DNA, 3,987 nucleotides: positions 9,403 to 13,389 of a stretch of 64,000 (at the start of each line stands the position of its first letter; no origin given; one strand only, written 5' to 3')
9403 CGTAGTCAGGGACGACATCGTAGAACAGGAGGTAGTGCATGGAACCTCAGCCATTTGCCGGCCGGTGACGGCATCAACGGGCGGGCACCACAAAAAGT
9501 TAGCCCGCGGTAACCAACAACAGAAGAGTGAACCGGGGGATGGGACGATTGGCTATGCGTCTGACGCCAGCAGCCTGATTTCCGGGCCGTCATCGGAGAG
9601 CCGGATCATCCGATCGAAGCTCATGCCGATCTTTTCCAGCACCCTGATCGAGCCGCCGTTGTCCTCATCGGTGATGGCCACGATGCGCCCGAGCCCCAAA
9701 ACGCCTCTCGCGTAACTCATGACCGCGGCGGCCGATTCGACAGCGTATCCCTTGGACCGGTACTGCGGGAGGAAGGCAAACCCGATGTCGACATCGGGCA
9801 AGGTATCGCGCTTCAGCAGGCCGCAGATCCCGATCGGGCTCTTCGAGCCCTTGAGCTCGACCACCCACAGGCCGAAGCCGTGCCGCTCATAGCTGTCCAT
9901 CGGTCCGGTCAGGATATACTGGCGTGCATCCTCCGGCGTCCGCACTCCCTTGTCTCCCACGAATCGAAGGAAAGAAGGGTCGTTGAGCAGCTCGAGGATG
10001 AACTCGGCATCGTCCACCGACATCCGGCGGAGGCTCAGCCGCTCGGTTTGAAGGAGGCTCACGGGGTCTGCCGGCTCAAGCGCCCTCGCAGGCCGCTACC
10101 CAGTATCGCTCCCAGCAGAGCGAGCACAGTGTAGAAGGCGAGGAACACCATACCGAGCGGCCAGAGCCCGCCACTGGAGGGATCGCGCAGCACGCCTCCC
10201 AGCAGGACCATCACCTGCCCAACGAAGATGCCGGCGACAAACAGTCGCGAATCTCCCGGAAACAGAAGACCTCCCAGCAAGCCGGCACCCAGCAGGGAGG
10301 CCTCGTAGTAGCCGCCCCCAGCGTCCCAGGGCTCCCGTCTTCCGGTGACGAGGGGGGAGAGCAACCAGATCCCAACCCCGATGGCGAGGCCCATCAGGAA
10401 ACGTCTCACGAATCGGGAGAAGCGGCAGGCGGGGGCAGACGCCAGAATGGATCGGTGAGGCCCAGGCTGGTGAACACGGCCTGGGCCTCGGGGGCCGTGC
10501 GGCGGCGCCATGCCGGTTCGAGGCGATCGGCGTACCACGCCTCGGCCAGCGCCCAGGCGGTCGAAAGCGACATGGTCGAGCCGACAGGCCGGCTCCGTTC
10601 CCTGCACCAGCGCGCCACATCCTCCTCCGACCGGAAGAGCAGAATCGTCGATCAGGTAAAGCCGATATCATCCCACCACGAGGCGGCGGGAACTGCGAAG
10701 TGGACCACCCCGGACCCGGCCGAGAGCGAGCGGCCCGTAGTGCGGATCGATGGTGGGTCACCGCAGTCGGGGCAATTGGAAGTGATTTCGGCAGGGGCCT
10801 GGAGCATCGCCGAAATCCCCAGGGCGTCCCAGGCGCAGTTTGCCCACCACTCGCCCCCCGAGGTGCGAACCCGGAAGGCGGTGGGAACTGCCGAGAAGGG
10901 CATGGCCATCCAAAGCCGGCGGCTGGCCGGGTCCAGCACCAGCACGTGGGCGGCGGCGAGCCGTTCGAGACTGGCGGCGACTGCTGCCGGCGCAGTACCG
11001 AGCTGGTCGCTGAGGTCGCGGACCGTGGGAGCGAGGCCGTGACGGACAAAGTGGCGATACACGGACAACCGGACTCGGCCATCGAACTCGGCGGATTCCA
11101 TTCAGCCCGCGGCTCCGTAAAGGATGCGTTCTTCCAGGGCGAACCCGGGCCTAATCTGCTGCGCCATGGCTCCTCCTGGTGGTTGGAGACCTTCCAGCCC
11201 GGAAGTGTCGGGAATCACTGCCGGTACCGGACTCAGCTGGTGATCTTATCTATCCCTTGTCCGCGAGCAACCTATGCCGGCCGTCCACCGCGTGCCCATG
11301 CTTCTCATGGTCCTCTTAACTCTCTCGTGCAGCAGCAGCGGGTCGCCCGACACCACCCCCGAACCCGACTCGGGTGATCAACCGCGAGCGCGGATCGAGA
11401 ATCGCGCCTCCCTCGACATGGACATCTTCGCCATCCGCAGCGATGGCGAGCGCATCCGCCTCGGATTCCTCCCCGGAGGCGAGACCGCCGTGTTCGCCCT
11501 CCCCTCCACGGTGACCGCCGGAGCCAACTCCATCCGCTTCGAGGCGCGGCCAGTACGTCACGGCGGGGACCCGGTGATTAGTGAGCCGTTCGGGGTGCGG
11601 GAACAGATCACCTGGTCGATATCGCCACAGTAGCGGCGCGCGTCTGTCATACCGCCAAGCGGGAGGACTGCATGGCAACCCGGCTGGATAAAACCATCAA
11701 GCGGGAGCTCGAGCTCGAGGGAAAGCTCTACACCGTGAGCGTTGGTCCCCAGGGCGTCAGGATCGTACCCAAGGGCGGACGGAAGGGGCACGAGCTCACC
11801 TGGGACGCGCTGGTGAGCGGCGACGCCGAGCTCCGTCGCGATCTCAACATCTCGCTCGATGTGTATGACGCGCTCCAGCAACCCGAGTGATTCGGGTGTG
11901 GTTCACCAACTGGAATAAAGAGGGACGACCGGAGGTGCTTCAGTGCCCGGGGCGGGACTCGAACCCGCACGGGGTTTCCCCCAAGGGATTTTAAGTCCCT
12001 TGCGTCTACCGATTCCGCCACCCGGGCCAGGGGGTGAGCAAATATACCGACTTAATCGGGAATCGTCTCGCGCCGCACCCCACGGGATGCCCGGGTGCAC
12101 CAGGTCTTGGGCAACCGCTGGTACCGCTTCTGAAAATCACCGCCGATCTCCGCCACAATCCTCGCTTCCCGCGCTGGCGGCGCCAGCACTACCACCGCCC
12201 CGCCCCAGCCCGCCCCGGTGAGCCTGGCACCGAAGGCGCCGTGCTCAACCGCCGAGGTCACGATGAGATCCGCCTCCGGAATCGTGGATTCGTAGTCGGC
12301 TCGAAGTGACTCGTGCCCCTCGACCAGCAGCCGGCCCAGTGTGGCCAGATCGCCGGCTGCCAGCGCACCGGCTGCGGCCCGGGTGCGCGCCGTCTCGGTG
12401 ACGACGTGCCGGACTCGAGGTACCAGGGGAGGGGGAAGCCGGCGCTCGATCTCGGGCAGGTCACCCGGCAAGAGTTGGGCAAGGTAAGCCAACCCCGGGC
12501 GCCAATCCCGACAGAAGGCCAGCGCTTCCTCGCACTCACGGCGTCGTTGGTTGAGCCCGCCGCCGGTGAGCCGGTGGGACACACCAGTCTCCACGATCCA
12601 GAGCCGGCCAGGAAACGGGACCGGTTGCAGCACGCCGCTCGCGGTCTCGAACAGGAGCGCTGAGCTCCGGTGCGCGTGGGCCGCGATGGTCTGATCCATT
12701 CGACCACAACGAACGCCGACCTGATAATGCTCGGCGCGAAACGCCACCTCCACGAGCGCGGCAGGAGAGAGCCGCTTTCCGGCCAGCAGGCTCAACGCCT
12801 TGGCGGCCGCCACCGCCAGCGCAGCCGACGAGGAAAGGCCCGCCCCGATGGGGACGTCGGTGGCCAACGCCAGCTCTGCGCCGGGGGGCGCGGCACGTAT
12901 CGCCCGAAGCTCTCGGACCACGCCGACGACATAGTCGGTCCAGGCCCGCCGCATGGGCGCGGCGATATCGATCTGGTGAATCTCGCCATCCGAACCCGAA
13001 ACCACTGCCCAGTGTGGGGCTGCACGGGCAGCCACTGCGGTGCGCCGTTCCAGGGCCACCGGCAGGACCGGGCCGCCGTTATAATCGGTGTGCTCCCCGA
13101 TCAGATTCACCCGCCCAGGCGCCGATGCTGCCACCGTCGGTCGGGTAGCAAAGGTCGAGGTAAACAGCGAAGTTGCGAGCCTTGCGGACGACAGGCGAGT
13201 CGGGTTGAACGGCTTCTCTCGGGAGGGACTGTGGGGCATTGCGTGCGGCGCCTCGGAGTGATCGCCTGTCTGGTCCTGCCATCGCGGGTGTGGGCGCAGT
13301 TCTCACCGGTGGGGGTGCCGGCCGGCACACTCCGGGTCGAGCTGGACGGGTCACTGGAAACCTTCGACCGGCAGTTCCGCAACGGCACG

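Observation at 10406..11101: Candidate selenocysteine-containing MerB-like (organomercurial lyase family) protein: in-frame UGA at the Cys159-equivalent site plus an fdhF-like GGUC hairpin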

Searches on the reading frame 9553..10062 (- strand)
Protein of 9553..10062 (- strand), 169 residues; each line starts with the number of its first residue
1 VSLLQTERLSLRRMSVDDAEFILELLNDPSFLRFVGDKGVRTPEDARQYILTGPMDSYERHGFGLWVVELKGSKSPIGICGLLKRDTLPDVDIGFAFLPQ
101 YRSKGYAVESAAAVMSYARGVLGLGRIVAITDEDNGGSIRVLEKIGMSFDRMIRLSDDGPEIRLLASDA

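Call 26: search_protein_families(library=pfam, proteins=[window:9553-10062:-], max_evalue=0.001)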
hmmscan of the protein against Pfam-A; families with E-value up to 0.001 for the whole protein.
window:9553-10062:- (169 aa): 2 families
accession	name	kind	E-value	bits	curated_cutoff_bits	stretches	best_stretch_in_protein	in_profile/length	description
PF13302.13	Acetyltransf_3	-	5.8e-30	105.2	25.4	1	8-147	1-137/138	Acetyltransferase (GNAT) domain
PF00583.31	Acetyltransf_1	-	2.3e-09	38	20.7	1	58-147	28-116/116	Acetyltransferase (GNAT) family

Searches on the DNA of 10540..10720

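Call 56: search_rna_families(source=window, start=10540, end=10720, threshold=evalue, max_evalue=10, show_alignments=2)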
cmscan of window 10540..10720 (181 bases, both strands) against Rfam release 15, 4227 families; matches with E-value up to 10: 0.
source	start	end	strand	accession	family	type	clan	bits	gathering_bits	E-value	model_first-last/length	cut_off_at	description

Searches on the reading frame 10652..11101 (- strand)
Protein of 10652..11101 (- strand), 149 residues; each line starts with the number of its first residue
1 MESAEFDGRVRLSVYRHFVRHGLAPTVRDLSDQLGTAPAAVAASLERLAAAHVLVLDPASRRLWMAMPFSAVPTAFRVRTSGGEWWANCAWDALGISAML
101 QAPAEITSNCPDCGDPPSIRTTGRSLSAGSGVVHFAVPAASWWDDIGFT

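Call 52: find_encoding_contigs(protein=window:10652-11101:-, flank=10000, max_places=3)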
Protein window:10652-11101:- (149 aa): no gene with exactly this product is on record in the collection.

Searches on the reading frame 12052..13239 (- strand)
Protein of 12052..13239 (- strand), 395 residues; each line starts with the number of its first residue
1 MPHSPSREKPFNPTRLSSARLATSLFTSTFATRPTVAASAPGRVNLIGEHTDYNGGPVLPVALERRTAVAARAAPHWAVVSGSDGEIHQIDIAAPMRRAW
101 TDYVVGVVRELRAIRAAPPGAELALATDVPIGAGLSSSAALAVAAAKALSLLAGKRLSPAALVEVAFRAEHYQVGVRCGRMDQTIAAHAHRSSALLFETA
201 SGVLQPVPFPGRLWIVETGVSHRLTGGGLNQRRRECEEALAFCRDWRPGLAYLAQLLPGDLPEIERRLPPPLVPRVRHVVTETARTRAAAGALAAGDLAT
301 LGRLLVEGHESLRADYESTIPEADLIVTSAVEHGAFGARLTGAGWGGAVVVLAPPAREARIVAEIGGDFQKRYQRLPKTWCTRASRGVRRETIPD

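Call 26: search_protein_families(library=pfam, proteins=[window:12052-13239:-], max_evalue=0.001)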
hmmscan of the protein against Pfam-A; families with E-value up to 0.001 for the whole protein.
window:12052-13239:- (395 aa): 3 families
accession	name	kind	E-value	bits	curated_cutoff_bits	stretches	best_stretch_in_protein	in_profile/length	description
PF10509.15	GalKase_gal_bdg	-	2.4e-21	75.5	23.1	1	25-72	2-48/49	Galactokinase galactose-binding signature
PF00288.32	GHMP_kinases_N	-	7.4e-19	68.2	22.3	1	103-188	2-85/87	GHMP kinases N terminal domain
PF08544.19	GHMP_kinases_C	-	3.8e-13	50.1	21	1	290-364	2-78/85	GHMP kinases C terminal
